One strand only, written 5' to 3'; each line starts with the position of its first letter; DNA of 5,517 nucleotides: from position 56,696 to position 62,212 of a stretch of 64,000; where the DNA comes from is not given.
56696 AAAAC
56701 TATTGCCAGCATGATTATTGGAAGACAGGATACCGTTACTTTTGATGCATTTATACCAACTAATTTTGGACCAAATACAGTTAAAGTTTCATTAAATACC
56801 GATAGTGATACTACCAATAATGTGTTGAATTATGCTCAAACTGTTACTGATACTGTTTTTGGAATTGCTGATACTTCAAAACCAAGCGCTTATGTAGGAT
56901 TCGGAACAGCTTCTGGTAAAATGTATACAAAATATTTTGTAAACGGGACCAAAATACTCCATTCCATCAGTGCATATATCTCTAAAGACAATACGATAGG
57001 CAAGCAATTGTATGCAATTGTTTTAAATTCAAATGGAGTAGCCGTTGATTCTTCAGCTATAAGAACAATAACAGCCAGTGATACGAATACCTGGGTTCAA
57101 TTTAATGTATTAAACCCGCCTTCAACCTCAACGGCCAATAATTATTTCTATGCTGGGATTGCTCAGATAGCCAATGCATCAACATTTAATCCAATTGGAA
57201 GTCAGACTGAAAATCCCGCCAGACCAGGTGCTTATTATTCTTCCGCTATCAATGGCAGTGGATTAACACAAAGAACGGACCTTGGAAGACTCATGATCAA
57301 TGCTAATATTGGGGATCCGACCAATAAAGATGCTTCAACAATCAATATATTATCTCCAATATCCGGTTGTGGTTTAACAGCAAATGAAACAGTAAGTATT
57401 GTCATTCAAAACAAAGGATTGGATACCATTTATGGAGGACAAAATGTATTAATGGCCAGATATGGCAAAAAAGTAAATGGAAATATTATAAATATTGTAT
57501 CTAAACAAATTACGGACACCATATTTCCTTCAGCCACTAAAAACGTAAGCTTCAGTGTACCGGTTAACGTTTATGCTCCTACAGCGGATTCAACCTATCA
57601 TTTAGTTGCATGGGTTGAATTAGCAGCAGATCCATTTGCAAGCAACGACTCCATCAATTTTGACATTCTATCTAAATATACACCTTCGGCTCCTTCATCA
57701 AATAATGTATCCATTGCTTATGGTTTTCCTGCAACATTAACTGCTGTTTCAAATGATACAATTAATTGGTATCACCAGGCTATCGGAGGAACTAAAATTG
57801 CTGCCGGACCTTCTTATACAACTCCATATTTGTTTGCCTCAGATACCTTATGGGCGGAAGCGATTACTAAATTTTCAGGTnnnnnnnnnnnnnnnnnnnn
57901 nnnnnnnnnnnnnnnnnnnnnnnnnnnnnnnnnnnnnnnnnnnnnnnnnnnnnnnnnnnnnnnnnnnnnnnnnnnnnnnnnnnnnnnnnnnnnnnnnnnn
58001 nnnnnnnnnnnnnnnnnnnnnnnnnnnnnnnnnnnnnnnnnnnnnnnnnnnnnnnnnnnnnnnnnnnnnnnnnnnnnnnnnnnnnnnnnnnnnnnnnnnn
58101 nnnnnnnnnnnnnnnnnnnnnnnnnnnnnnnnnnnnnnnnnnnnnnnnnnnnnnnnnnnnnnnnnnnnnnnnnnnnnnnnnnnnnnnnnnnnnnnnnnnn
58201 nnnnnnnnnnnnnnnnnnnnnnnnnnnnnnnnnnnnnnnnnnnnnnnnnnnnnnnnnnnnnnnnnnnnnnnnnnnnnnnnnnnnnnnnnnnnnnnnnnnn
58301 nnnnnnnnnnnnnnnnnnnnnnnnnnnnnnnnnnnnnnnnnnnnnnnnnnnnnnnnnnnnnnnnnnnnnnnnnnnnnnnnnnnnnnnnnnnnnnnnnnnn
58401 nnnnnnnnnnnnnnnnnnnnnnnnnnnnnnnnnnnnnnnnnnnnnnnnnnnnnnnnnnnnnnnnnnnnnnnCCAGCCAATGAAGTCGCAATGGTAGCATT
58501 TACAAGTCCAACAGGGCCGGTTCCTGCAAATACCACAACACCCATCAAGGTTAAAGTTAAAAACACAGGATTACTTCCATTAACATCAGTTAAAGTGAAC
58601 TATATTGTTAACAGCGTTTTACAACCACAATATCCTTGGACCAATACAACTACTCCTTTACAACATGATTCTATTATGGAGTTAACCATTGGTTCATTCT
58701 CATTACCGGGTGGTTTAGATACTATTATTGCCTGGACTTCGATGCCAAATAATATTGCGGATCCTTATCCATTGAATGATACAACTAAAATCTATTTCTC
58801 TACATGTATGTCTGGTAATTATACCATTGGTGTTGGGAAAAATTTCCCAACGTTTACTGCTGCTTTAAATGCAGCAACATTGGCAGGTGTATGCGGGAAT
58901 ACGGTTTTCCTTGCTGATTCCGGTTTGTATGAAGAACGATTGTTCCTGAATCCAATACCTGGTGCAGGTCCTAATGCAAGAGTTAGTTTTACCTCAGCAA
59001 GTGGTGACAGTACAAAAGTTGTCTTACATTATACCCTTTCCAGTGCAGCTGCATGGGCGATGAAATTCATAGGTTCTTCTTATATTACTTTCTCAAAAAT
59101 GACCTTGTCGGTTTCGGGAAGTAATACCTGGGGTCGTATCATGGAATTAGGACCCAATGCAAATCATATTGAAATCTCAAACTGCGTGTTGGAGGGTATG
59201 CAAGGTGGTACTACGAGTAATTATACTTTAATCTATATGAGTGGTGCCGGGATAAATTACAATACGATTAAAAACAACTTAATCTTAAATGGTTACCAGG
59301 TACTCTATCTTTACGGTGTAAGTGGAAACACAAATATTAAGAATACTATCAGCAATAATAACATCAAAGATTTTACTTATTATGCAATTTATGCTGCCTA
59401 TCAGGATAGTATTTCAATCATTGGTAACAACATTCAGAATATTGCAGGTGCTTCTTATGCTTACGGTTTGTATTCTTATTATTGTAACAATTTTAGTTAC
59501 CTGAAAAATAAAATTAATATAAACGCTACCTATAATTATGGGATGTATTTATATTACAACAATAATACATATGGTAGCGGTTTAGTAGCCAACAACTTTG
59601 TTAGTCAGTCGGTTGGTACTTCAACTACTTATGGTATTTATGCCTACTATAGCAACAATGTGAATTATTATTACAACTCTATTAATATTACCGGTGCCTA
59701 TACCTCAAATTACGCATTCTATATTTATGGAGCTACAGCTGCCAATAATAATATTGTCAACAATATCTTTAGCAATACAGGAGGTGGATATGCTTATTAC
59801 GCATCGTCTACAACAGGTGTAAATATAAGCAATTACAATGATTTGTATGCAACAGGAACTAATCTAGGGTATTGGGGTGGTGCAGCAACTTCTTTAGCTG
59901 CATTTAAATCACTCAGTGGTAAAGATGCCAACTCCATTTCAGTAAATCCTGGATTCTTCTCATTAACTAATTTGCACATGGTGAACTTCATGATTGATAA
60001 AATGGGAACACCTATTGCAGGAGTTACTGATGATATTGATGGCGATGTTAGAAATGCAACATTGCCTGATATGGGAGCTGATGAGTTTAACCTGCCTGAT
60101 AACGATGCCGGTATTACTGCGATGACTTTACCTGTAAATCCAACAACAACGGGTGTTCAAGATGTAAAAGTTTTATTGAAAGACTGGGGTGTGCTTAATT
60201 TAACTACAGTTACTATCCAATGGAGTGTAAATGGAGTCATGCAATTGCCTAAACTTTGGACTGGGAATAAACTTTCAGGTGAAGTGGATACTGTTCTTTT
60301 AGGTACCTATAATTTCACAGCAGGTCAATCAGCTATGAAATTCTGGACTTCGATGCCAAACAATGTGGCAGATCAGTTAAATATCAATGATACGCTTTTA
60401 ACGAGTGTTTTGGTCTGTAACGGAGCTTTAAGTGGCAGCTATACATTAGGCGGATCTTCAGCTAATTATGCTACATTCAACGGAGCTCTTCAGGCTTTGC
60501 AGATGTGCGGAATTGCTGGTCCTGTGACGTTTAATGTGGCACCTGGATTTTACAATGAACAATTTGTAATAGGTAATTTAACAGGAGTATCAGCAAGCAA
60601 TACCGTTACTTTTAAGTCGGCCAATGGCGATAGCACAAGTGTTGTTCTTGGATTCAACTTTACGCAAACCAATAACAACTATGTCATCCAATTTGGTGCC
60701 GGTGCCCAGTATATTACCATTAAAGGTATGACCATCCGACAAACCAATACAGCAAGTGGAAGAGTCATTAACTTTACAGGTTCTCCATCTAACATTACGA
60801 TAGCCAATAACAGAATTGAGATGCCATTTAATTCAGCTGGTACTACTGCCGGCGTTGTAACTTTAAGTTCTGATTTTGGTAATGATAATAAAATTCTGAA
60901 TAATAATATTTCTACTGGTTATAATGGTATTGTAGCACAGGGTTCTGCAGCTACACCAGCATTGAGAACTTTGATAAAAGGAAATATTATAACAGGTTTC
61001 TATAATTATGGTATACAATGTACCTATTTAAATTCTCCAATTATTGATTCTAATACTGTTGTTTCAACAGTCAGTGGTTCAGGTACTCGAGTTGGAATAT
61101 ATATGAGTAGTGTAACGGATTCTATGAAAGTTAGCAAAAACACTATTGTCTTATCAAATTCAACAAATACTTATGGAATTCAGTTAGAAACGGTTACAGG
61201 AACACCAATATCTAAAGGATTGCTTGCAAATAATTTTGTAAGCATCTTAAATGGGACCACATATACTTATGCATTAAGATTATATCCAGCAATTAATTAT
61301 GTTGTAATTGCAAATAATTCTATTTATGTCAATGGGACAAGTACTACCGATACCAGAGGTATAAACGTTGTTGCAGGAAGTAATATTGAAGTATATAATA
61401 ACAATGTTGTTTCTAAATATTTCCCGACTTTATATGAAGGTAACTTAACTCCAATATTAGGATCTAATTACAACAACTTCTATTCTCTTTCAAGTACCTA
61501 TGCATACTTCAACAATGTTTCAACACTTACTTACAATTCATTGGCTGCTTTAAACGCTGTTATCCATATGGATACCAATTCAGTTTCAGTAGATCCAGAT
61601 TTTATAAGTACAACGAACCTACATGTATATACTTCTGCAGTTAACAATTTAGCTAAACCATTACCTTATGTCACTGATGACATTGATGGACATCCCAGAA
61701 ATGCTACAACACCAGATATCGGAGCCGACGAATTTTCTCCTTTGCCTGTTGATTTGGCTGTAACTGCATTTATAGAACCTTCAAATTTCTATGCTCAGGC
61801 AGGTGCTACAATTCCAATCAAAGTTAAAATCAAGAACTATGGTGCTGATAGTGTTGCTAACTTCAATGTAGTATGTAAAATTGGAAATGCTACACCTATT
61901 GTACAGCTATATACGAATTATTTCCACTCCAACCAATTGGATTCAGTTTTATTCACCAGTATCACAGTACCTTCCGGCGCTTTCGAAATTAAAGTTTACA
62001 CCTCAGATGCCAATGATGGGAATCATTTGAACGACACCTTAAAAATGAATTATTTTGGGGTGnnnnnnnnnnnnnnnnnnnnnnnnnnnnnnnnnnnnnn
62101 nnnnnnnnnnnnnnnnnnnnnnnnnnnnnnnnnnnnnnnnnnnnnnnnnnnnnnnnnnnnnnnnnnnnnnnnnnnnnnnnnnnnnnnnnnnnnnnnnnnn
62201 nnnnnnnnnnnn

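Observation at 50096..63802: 13.7-kb single ORF encoding a 4568-aa T9SS-sorted beta-helix/CARDB mega-protein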

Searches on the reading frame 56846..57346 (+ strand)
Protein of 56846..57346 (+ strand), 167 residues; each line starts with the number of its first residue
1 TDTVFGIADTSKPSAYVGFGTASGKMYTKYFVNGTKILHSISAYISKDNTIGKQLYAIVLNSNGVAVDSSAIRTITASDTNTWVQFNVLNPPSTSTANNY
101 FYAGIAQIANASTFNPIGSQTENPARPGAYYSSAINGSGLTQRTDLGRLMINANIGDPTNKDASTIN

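Call 26: search_solved_structures(query=A2, max_evalue=1)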
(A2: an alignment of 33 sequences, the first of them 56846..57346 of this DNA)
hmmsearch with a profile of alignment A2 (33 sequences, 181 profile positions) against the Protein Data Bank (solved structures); distinct sequences matched with E-value up to 1: 1.
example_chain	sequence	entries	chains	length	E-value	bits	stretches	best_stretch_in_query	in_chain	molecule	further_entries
8q28_A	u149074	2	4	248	0.01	19.4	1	24-81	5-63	Gluconolactonase domain protein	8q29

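Call 32: search_protein_families(library=pfam, alignment_id=A2, max_evalue=0.1)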
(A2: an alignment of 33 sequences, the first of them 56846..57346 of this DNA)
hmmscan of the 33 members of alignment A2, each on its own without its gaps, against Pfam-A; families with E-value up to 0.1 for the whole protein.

A. member 1, window:56846-57346:+ (167 aa): 0 families

B. families by the number of members that match (of 33 scanned): 20 families
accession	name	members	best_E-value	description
PF20009.4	GEVED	13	1.3e-21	GEVED domain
PF00629.30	MAM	2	6.7e-22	MAM domain, meprin/A5/mu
PF00386.27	C1q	2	0.024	C1q domain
PF09519.16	RE_HindVP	2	0.03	HindVP restriction endonuclease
PF19081.6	Ig_7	1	4.9e-10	Ig-like domain CHU_C associated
PF07675.18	Cleaved_Adhesin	1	3.3e-06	Cleaved Adhesin Domain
PF02018.23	CBM_4_9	1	0.00063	Carbohydrate binding domain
PF22666.2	Glyco_hydro_2_N2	1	0.0009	Glycosyl hydrolase 2 galactose-binding domain-like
PF10165.14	Ric8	1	0.01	Guanine nucleotide exchange factor synembryn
PF11386.13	VERL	1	0.015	Vitelline envelope receptor for lysin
PF21340.4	Polysacc_lyase-like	1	0.019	Cip1-like, core domain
PF17974.7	GalBD_like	1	0.026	Galactose-binding domain-like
PF21548.3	CATSPERB_2nd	1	0.032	CATSPER subunit beta protein 2nd domain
PF14890.11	Intein_splicing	1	0.036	Intein splicing domain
PF15493.13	YrpD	1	0.039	Domain of unknown function, YrpD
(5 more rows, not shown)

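Call 73: search_solved_structures(query=A7, max_evalue=10)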
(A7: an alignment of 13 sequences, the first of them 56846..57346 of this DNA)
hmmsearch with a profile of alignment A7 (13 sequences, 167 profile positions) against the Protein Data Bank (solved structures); distinct sequences matched with E-value up to 10: 3.
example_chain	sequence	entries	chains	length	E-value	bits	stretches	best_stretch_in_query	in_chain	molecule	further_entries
7onc_A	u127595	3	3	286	0.13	15.5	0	11-49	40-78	SAKe6BE | S6BE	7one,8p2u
1woo_A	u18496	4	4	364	1.7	11.9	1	27-72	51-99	Aminomethyltransferase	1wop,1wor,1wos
6bca_A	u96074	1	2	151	1.7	11.8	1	19-78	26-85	A-kinase anchor protein 13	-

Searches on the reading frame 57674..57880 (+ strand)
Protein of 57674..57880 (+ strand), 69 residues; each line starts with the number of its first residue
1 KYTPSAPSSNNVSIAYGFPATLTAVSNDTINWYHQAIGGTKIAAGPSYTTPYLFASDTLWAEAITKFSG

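Call 60: search_protein_families(library=ncbifam, proteins=[window:57674-57880:+], max_evalue=1)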
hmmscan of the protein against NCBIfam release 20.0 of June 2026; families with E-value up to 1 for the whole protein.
window:57674-57880:+ (69 aa): 0 families

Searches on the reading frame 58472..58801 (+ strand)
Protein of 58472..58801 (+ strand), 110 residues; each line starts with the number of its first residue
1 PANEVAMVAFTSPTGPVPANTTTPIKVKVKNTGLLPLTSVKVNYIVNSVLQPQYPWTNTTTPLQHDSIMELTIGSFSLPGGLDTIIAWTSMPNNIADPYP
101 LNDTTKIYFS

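Call 70: search_protein_families(library=pfam, proteins=[window:58472-58801:+], max_evalue=0.1)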
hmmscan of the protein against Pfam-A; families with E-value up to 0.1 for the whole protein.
window:58472-58801:+ (110 aa): 1 family
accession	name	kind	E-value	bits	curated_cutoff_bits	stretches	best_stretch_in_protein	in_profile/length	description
PF07705.17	CARDB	-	0.015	15.9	22.7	1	12-51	10-49/101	CARDB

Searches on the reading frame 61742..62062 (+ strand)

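Call 70: search_protein_families(library=pfam, proteins=[window:61742-62062:+], max_evalue=0.1)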
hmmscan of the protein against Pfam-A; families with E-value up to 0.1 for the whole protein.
window:61742-62062:+ (107 aa): 2 families
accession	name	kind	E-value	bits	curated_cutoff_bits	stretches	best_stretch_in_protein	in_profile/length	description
PF07705.17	CARDB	-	0.0033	18.1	22.7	1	4-90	3-86/101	CARDB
PF17428.7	DUF5412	-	0.092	13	25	0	54-91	20-58/118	Family of unknown function (DUF5412)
